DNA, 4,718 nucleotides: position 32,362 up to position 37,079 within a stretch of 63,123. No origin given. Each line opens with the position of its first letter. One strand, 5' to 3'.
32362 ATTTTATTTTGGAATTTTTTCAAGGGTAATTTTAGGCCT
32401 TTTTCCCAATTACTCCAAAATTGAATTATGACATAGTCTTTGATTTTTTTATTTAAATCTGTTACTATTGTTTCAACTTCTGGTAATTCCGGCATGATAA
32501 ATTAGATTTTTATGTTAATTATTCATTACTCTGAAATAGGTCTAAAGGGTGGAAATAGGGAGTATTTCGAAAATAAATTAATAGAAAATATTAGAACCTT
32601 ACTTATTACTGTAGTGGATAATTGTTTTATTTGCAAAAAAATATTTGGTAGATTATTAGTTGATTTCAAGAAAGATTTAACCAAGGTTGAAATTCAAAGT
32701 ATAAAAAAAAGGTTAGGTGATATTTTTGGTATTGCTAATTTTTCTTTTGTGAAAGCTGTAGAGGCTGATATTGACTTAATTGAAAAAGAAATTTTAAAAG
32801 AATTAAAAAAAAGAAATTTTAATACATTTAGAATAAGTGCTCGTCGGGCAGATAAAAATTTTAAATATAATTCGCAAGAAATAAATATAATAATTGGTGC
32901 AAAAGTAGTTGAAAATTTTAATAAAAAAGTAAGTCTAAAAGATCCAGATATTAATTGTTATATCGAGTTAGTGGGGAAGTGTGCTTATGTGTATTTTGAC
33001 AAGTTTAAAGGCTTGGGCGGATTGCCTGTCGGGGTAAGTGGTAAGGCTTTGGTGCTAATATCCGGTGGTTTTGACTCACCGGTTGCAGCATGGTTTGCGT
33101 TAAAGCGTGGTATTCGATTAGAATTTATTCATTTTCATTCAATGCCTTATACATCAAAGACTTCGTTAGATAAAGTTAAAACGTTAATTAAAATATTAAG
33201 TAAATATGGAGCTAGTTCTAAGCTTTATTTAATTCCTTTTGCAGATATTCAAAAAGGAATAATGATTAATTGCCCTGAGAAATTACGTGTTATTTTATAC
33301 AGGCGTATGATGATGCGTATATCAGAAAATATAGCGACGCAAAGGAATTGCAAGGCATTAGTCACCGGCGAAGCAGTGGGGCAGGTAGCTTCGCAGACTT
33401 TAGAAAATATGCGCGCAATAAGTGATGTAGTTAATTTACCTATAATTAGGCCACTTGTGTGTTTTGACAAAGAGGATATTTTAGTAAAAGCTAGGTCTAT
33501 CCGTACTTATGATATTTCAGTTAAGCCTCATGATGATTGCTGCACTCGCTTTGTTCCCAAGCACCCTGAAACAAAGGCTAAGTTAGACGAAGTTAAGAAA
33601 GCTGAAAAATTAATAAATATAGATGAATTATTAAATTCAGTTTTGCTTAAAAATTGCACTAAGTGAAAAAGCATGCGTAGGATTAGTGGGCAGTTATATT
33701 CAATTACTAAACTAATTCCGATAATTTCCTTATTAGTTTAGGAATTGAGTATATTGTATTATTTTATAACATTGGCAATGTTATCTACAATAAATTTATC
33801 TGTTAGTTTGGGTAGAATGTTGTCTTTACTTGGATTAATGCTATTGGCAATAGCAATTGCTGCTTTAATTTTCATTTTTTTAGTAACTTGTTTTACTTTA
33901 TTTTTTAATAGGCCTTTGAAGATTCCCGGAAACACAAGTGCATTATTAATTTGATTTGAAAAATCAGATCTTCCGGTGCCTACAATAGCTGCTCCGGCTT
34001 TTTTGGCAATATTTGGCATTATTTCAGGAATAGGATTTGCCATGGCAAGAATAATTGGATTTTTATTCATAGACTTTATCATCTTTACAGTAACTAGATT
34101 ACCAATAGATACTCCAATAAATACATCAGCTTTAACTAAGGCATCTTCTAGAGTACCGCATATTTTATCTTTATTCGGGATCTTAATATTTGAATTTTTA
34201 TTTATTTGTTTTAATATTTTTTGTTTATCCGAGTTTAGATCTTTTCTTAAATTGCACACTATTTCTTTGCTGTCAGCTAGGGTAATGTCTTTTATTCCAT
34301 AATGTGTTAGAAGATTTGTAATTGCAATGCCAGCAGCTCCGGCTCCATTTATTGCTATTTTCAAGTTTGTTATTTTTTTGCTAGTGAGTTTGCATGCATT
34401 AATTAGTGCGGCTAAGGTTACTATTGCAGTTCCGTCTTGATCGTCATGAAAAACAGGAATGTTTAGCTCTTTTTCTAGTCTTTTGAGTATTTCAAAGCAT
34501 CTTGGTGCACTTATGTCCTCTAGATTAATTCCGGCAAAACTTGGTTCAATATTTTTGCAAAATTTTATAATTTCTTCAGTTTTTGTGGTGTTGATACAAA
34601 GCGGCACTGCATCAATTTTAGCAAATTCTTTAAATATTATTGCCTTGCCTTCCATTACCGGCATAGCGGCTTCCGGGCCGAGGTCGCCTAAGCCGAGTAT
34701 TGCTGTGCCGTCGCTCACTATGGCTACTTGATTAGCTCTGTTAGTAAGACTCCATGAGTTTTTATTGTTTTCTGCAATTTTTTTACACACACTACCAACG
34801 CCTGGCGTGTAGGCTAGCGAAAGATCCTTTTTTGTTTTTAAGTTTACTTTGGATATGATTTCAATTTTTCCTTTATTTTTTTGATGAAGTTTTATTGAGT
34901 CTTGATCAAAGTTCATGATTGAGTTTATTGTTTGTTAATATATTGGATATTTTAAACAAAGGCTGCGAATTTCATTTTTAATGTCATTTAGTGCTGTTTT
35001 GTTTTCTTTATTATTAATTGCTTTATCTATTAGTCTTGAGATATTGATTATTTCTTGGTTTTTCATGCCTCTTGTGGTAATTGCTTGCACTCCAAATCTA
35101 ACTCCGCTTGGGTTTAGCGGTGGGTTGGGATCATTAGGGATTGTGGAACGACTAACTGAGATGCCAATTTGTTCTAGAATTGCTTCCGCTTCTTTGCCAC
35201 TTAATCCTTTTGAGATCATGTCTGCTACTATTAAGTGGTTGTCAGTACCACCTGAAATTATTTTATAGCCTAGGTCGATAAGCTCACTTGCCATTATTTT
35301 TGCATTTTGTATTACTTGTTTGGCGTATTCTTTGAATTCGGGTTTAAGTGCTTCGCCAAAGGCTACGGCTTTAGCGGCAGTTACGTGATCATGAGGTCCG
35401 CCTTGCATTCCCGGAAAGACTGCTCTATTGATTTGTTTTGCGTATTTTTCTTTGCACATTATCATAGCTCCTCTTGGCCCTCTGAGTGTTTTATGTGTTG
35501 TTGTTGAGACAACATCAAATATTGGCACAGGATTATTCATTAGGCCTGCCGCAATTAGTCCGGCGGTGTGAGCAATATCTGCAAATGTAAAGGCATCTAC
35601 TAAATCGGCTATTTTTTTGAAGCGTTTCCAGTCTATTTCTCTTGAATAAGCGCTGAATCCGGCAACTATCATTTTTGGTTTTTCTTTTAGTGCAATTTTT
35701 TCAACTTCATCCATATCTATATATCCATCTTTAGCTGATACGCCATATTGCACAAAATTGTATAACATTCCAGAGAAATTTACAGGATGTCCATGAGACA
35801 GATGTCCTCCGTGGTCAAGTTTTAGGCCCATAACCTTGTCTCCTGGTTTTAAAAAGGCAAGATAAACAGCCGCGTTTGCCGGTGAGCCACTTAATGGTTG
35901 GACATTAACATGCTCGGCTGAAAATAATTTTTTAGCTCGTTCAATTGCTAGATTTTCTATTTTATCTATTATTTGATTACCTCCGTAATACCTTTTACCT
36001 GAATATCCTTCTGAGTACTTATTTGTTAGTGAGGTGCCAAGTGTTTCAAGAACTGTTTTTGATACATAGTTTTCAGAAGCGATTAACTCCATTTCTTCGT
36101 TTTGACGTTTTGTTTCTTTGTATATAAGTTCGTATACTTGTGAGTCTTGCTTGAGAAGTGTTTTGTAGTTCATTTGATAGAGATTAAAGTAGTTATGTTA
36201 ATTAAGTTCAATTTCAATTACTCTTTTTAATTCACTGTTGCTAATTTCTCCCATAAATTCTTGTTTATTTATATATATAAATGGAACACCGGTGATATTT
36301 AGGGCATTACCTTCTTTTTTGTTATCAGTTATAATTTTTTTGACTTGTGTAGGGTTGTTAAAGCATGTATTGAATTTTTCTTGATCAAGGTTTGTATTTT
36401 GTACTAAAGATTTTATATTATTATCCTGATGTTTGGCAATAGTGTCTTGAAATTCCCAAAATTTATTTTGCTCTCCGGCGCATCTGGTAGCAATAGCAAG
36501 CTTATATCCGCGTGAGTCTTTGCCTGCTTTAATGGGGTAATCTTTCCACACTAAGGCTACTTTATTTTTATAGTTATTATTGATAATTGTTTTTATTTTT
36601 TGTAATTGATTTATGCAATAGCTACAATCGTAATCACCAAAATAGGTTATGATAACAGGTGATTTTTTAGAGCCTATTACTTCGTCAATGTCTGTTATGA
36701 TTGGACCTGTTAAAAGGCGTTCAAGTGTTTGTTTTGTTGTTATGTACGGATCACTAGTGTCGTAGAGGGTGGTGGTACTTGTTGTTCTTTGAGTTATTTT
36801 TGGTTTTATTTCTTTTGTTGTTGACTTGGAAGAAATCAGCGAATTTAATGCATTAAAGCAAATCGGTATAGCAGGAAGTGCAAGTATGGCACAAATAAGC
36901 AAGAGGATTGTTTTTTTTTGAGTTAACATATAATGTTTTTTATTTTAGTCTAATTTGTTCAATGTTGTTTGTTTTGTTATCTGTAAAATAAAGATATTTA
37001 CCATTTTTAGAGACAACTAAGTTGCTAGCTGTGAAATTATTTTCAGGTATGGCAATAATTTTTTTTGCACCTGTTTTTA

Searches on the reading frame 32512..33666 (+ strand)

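Call 50: search_protein_families(library=pfam, proteins=[window:32512-33666:+], max_evalue=0.001)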
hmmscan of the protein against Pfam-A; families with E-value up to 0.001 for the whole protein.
window:32512-33666:+ (384 aa): 4 families
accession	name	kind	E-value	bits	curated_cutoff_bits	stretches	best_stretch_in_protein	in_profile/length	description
PF02568.20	ThiI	-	6.8e-72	241.7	20.5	1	174-369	1-196/197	Thiamine biosynthesis protein (ThiI)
PF22025.1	ThiI_fer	-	1.7e-15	57.7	25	1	2-78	2-72/72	ThiI ferredoxin-like domain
PF02926.22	THUMP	-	1.5e-14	54.6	20.6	1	85-163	2-84/84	THUMP domain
PF06508.19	QueC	-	6.8e-05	22.9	22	1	178-237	1-56/210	Queuosine biosynthesis protein QueC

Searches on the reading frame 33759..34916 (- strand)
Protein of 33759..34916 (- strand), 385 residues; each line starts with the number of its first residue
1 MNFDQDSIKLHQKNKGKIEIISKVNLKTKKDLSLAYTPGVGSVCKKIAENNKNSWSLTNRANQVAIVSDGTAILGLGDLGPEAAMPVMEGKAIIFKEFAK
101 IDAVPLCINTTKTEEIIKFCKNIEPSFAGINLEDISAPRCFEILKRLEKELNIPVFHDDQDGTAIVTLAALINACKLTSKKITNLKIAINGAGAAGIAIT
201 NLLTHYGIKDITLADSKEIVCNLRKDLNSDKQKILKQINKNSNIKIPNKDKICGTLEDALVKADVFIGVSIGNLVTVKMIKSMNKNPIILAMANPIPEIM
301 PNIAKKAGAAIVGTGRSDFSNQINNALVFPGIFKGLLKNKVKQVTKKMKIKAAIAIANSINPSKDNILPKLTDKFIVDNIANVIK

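Call 50: search_protein_families(library=pfam, proteins=[window:33759-34916:-], max_evalue=0.001)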
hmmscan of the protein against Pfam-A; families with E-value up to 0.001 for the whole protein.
window:33759-34916:- (385 aa): 4 families
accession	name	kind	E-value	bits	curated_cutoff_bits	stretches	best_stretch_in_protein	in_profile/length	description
PF00390.24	malic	-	1.2e-30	107.1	23.1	1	16-147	2-181/182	Malic enzyme, N-terminal domain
PF03949.21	Malic_M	-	1.1e-22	81.1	23.5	1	161-373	2-241/258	Malic enzyme, NAD binding domain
PF00899.27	ThiF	-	2.9e-06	27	28.1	1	175-219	11-55/238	ThiF family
PF00208.27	ELFV_dehydrog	-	0.00031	21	23.4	1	171-294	18-145/241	Glutamate/Leucine/Phenylalanine/Valine dehydrogenase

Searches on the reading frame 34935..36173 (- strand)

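Call 50: search_protein_families(library=pfam, proteins=[window:34935-36173:-], max_evalue=0.001)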
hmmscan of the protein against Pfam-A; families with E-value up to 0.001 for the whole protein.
window:34935-36173:- (412 aa): 2 families
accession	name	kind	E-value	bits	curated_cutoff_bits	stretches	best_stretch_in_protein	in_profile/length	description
PF00464.25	SHMT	-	6.9e-160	532.4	27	1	8-382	3-399/399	Serine hydroxymethyltransferase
PF00155.27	Aminotran_1_2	-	6.2e-09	36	19.7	1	63-362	38-346/361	Aminotransferase class I and II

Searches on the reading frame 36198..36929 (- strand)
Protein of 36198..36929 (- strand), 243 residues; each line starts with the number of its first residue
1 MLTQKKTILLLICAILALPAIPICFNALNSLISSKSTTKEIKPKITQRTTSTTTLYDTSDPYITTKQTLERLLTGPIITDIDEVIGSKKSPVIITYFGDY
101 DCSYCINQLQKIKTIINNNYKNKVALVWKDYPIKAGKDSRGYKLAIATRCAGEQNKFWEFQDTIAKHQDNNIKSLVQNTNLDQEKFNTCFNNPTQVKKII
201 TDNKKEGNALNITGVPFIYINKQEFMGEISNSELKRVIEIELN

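Call 50: search_protein_families(library=pfam, proteins=[window:36198-36929:-], max_evalue=0.001)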
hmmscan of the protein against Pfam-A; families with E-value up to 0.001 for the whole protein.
window:36198-36929:- (243 aa): 3 families
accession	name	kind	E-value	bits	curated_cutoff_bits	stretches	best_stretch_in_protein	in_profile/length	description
PF13462.12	Thioredoxin_4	-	4.1e-22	79.6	23.2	1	83-239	6-164/165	Thioredoxin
PF01323.26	DSBA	-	1.2e-13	51.7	25.6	1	165-236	118-188/191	DSBA-like thioredoxin domain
PF13098.12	Thioredoxin_2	-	5.2e-05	24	27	1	92-234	7-100/104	Thioredoxin-like domain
